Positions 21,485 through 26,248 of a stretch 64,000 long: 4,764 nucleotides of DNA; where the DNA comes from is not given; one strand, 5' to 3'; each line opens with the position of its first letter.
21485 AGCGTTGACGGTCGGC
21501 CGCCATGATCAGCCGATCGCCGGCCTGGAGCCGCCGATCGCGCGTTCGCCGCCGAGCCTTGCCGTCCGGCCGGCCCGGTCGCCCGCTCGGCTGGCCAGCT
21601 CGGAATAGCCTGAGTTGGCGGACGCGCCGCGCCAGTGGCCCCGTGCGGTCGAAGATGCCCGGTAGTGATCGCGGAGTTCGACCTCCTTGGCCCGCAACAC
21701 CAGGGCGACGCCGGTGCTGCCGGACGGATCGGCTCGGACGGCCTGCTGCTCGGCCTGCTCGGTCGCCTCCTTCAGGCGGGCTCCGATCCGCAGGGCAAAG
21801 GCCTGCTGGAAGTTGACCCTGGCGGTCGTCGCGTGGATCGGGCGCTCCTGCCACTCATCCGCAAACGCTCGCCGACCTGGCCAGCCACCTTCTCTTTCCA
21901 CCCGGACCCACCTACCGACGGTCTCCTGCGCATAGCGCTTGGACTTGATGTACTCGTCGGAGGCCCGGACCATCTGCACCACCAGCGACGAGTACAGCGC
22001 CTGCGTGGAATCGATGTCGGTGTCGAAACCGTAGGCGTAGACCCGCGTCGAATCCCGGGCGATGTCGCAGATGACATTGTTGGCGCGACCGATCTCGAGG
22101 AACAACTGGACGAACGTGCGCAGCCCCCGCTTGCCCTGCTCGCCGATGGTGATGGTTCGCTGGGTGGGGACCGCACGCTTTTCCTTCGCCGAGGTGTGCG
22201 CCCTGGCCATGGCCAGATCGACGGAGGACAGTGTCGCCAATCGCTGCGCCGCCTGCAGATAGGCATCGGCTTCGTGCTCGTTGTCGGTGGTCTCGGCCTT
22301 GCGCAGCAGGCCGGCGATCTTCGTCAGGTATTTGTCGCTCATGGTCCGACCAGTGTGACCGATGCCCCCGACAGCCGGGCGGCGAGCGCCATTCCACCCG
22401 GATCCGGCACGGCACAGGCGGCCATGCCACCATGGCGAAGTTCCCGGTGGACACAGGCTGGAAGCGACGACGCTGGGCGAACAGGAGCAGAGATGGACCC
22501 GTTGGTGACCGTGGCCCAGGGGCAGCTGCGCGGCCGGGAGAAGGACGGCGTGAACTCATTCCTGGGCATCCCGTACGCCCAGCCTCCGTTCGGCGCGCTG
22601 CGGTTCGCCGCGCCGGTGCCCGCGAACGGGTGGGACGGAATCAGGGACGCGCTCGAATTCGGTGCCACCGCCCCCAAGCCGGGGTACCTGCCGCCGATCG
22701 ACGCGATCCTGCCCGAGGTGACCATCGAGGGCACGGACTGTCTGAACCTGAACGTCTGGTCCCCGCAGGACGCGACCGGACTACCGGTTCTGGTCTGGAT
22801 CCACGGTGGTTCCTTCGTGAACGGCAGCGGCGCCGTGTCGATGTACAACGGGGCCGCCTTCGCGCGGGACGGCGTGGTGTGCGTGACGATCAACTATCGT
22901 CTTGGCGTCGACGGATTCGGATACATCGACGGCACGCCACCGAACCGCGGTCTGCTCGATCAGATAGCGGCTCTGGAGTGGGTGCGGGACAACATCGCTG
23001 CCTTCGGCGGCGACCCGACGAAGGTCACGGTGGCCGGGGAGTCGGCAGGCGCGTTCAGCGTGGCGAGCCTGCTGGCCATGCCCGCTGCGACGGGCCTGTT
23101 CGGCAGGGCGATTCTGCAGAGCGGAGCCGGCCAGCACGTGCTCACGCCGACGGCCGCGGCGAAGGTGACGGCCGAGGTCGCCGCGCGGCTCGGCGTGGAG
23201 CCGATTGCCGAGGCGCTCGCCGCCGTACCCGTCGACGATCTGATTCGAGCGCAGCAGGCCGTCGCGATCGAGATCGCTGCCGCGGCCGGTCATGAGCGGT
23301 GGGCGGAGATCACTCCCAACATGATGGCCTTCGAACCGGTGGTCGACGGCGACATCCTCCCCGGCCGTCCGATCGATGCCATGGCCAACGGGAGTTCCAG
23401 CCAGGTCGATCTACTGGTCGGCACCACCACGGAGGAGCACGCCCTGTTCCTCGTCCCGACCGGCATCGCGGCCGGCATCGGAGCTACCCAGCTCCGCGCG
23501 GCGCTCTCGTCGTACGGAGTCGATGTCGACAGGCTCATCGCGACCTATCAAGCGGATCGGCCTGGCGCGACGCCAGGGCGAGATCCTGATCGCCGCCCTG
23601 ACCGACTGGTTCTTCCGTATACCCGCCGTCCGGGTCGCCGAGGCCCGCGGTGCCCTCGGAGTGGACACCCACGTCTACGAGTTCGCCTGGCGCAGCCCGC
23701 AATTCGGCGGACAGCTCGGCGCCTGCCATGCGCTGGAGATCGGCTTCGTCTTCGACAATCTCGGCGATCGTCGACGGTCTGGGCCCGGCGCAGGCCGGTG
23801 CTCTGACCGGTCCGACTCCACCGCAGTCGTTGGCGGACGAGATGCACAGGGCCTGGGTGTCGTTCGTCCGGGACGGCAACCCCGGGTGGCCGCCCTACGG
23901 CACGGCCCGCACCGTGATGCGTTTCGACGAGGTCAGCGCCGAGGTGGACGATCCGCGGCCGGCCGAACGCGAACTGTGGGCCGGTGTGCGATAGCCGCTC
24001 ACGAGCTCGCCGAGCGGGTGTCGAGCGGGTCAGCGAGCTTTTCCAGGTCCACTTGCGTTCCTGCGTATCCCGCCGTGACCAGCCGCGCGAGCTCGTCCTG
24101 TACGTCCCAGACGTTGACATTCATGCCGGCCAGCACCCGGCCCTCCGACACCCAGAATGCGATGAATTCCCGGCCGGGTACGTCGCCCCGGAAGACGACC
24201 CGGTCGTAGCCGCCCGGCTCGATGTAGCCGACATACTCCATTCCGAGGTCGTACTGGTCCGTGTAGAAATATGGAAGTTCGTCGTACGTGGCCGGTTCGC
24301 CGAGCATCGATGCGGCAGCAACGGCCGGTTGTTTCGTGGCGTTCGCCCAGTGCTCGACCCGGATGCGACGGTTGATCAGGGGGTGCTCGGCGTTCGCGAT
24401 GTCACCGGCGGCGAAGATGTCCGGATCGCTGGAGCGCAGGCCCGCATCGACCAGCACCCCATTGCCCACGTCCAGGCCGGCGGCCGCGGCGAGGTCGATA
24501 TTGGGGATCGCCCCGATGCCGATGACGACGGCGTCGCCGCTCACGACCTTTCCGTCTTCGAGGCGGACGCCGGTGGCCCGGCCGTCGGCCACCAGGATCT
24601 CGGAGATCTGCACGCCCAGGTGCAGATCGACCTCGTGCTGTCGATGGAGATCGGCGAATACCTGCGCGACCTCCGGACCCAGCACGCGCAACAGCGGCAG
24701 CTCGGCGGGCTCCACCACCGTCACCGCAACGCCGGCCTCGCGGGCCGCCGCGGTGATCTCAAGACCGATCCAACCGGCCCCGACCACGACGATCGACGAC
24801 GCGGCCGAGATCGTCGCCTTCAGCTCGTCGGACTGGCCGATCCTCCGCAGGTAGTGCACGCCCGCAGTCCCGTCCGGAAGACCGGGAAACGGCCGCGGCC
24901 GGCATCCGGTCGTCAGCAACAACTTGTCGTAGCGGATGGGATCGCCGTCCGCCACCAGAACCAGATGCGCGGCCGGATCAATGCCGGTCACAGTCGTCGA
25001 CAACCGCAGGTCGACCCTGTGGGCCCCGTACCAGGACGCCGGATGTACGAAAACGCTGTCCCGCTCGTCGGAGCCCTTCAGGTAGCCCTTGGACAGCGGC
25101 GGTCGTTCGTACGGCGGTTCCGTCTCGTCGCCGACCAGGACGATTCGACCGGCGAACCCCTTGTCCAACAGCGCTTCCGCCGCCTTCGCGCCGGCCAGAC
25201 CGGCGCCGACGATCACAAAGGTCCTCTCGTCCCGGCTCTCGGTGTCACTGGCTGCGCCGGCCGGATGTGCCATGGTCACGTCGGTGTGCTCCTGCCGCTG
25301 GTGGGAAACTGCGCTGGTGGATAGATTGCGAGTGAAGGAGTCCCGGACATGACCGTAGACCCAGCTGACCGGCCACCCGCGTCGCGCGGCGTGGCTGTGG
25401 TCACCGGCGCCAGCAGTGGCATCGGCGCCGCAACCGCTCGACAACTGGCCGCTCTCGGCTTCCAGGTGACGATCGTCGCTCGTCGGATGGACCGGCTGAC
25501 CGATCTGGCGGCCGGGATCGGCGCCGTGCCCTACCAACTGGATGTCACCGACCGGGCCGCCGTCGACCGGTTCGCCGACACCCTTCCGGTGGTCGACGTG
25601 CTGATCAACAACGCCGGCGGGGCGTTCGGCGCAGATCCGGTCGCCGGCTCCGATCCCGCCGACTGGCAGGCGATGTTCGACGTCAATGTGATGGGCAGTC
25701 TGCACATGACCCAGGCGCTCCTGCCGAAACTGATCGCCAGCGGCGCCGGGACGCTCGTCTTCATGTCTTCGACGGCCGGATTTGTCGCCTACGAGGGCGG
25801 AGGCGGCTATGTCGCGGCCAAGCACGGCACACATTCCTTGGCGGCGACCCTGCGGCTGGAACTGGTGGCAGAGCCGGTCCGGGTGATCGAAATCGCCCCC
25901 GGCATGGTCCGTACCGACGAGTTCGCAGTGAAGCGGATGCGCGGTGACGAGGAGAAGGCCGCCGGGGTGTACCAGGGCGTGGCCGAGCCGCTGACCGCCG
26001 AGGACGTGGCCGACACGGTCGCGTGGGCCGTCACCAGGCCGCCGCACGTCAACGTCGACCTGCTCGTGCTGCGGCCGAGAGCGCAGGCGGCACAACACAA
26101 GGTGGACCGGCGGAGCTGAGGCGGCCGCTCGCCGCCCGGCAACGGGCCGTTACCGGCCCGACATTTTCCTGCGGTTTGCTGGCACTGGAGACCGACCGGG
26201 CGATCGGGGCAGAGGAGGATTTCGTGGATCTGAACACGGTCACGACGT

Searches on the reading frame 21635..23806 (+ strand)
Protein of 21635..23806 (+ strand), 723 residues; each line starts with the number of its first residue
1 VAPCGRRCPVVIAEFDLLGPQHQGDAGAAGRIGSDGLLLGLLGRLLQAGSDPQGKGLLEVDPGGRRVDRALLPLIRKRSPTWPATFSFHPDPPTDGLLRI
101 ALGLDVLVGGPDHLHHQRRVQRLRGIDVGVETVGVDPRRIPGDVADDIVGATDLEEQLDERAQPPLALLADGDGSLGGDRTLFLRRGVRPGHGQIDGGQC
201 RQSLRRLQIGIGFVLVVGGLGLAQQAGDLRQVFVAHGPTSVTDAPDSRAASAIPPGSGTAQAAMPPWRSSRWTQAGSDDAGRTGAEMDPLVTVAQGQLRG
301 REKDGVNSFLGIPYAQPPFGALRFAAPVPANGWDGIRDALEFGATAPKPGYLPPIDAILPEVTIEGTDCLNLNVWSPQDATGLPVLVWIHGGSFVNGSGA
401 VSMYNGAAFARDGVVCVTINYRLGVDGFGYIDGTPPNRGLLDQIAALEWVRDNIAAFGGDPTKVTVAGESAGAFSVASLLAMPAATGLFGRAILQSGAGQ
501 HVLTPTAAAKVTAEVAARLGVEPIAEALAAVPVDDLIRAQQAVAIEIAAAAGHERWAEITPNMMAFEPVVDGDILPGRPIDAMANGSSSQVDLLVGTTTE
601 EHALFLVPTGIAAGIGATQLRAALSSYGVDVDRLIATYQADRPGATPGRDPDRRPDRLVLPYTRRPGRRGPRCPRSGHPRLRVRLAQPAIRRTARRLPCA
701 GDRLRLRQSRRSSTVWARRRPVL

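Call 69: search_protein_families(library=pfam, proteins=[window:21635-23806:+], max_evalue=0.0001)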
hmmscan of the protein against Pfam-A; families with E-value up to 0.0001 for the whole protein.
window:21635-23806:+ (723 aa): 3 families
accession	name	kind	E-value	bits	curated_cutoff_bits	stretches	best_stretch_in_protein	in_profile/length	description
PF00135.34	COesterase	-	1.1e-89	302.2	27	1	288-607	2-322/515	Carboxylesterase family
PF20434.5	BD-FAE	-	4.5e-12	46.4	26.8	1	374-485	3-111/215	BD-FAE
PF07859.19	Abhydrolase_3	-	2.9e-09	37.4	25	1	386-505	1-108/210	alpha/beta hydrolase fold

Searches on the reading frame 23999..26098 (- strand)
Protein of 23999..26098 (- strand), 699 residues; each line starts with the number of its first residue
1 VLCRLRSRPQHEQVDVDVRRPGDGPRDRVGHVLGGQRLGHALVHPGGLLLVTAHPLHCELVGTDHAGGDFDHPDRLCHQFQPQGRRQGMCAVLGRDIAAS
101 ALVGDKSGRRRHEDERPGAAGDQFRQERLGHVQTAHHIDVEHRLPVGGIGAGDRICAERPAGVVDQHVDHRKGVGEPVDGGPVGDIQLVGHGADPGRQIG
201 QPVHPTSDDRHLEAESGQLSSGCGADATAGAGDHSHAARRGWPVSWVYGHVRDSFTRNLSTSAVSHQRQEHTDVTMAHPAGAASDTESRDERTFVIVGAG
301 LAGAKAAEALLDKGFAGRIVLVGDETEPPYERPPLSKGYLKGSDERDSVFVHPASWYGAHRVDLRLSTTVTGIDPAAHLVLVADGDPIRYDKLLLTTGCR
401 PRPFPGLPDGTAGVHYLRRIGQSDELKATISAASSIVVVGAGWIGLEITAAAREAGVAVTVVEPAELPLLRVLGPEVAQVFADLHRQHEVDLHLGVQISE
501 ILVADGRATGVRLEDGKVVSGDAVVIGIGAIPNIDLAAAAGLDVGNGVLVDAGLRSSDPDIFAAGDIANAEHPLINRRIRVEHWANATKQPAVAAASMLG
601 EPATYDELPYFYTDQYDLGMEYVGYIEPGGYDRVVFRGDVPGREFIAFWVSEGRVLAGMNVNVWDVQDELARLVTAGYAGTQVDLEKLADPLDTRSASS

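Call 40: search_protein_families(library=pfam, proteins=[window:23999-26098:-], max_evalue=0.00001)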
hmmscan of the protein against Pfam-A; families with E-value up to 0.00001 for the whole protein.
window:23999-26098:- (699 aa): 3 families
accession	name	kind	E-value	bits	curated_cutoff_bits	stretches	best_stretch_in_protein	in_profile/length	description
PF07992.20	Pyr_redox_2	-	1.6e-58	198.8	26.1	1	294-590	3-290/291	Pyridine nucleotide-disulphide oxidoreductase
PF00070.33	Pyr_redox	-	4.2e-17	62.9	22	1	435-516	1-82/82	Pyridine nucleotide-disulphide oxidoreductase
PF14759.12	Reductase_C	-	3.5e-10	40.7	25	1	610-691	1-77/85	Reductase C-terminal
